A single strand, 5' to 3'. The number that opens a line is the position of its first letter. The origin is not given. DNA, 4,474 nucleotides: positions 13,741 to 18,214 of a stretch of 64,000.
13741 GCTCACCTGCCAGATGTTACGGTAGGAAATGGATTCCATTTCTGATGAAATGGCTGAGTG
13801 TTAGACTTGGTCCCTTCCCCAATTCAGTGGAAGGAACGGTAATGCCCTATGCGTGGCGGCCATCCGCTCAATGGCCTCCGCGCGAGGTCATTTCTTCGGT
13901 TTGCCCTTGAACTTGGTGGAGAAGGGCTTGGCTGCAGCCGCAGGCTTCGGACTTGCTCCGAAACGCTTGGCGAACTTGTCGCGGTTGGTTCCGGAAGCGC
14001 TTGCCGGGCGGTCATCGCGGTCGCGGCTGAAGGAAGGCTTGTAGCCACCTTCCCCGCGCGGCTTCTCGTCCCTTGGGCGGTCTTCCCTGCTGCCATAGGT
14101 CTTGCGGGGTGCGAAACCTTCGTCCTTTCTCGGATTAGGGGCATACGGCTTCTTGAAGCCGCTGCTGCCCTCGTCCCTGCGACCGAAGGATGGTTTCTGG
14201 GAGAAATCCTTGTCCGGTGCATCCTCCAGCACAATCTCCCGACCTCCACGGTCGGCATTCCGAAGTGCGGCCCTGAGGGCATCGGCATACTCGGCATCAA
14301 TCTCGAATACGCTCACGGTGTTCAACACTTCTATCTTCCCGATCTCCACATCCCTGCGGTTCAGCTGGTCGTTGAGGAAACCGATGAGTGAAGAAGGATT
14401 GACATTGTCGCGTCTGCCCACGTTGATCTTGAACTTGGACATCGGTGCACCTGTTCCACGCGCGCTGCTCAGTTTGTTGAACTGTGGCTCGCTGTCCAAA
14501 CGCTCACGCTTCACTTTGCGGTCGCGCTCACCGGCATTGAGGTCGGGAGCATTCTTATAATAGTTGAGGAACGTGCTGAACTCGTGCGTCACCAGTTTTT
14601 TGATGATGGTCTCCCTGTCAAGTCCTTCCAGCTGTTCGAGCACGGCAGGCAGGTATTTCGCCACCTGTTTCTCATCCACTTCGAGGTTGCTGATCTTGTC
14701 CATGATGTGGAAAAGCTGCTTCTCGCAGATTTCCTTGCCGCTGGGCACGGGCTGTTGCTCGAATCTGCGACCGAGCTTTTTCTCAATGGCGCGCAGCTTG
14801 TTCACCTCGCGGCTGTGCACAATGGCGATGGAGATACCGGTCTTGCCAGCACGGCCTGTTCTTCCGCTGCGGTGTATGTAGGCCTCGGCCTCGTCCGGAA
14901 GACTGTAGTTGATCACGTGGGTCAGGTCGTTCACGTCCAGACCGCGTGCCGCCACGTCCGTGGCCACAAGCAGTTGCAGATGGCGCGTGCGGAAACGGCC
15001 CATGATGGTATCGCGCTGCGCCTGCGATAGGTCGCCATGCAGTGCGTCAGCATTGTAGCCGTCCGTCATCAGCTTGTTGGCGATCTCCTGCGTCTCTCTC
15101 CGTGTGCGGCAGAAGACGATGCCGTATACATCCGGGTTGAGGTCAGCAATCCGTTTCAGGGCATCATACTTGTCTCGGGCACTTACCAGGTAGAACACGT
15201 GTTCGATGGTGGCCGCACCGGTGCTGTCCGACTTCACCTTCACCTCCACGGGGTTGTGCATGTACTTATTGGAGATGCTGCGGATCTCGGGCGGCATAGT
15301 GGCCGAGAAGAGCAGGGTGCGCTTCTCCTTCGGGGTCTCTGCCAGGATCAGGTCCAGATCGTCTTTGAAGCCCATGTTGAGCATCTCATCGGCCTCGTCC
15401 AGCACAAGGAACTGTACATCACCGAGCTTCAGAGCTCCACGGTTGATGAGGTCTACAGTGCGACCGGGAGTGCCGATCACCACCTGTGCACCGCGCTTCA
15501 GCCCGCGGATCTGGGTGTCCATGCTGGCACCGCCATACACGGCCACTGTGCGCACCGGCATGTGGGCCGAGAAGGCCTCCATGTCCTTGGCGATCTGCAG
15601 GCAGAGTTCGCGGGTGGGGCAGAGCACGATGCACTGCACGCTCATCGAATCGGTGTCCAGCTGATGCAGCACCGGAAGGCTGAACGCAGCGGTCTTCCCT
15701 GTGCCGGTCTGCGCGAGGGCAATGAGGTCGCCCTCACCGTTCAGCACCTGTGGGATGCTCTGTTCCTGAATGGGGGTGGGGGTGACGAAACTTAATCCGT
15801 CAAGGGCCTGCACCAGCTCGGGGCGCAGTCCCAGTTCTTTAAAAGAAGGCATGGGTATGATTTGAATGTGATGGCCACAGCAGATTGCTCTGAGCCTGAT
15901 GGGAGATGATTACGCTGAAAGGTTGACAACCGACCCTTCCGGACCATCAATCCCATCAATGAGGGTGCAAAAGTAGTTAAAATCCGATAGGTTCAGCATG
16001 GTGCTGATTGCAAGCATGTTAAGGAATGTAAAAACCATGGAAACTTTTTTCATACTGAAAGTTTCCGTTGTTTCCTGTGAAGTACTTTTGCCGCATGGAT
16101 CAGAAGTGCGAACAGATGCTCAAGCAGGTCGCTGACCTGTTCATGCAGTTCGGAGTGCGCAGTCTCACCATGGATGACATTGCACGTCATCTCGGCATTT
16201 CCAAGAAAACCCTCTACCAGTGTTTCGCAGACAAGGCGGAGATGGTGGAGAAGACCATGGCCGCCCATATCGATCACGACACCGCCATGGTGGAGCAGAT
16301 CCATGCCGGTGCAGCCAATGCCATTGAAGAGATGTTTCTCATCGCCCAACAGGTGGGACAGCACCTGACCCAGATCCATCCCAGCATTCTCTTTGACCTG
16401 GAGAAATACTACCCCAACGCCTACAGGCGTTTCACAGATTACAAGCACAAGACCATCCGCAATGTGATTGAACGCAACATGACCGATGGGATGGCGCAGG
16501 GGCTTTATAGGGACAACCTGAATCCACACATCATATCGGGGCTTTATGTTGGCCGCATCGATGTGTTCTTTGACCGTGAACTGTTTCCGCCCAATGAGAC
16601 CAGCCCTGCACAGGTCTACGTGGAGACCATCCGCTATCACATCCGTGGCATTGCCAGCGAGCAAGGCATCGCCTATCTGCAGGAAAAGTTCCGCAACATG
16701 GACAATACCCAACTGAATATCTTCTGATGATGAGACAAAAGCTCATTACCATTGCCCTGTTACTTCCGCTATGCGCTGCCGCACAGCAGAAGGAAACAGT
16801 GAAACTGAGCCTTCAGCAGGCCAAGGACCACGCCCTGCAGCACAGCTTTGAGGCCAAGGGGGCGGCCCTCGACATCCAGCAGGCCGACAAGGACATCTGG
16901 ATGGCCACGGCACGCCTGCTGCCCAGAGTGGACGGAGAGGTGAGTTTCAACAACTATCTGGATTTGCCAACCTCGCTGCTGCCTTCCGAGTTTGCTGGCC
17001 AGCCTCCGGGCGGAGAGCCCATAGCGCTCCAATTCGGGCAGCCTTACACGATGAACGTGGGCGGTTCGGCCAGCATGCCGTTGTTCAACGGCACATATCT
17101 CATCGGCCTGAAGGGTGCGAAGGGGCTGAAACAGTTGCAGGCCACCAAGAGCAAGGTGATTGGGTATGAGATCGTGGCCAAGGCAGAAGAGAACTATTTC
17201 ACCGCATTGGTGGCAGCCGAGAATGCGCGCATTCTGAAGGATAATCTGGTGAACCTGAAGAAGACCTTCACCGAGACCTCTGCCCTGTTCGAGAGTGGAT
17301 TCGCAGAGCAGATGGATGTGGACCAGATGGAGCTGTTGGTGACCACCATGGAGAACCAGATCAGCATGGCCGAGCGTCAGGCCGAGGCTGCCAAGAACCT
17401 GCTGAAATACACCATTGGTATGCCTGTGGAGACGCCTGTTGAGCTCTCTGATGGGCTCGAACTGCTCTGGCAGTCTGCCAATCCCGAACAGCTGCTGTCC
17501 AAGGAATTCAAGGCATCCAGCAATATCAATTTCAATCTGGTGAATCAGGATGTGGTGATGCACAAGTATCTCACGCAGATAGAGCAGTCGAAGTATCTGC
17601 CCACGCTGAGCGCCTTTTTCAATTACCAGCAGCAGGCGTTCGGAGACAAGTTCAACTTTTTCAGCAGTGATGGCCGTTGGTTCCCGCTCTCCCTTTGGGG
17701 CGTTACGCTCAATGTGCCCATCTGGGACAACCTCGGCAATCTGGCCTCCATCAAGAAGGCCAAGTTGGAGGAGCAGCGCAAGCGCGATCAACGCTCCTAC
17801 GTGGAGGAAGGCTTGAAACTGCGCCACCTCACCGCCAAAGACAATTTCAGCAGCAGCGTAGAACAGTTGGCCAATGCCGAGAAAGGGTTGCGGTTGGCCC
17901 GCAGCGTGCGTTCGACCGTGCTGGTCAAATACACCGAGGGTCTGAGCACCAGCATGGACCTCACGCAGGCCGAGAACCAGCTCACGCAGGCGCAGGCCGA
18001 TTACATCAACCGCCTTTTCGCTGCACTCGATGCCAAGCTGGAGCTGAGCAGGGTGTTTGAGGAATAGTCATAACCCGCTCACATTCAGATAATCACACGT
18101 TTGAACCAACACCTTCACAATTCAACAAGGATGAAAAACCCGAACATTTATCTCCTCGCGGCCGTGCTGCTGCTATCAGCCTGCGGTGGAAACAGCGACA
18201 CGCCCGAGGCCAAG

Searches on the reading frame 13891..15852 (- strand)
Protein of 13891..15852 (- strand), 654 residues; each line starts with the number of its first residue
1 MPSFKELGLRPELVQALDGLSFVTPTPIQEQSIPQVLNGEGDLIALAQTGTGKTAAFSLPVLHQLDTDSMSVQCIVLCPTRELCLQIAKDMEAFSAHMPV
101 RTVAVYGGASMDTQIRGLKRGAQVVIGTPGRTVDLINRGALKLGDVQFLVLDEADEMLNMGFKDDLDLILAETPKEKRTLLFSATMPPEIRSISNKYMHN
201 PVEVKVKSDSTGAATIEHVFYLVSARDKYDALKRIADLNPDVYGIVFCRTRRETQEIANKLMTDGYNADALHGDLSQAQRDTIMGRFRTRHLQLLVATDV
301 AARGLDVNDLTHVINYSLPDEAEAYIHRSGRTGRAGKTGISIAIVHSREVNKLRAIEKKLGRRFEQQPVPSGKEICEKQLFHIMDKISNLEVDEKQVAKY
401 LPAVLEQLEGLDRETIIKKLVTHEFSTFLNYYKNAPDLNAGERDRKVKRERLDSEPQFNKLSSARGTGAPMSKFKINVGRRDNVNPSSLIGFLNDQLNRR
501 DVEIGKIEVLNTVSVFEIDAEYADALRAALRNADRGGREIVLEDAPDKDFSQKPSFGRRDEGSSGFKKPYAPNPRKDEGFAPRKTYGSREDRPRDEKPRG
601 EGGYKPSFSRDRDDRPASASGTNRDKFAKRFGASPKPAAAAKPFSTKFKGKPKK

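Call 63: search_protein_families(library=pfam, max_evalue=0.00001, proteins=[window:13891-15852:-])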
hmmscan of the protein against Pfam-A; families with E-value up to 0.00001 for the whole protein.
window:13891-15852:- (654 aa): 4 families
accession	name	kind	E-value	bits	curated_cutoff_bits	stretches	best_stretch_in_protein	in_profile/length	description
PF00270.35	DEAD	-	3.2e-48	164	26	1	26-191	1-165/167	DEAD/DEAH box helicase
PF00271.37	Helicase_C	-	3e-30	105.1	23.5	1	228-336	2-110/110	Helicase conserved C-terminal domain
PF03880.21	DbpA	-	1.9e-15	57.1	25.6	1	474-543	2-71/72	DbpA RNA binding domain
PF04851.21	ResIII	-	8.3e-06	26.2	22.5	0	24-186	3-162/164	Type III restriction enzyme, res subunit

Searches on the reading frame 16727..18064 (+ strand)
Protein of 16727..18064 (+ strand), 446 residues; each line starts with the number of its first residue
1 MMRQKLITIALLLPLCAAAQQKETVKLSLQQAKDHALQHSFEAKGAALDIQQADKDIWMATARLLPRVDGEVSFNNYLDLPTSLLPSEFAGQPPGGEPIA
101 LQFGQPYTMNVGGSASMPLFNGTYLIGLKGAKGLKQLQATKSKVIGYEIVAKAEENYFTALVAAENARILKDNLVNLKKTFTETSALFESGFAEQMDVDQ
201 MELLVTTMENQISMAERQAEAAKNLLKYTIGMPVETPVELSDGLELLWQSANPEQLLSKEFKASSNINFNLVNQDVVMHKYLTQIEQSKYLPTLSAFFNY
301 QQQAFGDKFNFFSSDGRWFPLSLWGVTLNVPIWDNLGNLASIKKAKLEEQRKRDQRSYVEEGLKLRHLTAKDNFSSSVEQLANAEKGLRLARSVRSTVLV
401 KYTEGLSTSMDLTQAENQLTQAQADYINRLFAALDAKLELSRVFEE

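Call 63: search_protein_families(library=pfam, max_evalue=0.00001, proteins=[window:16727-18064:+])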
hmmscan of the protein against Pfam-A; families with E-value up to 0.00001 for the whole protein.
window:16727-18064:+ (446 aa): 1 family
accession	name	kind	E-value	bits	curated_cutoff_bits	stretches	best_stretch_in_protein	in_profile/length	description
PF02321.23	OEP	-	2.2e-43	148.7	22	2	281-442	27-184/187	Outer membrane efflux protein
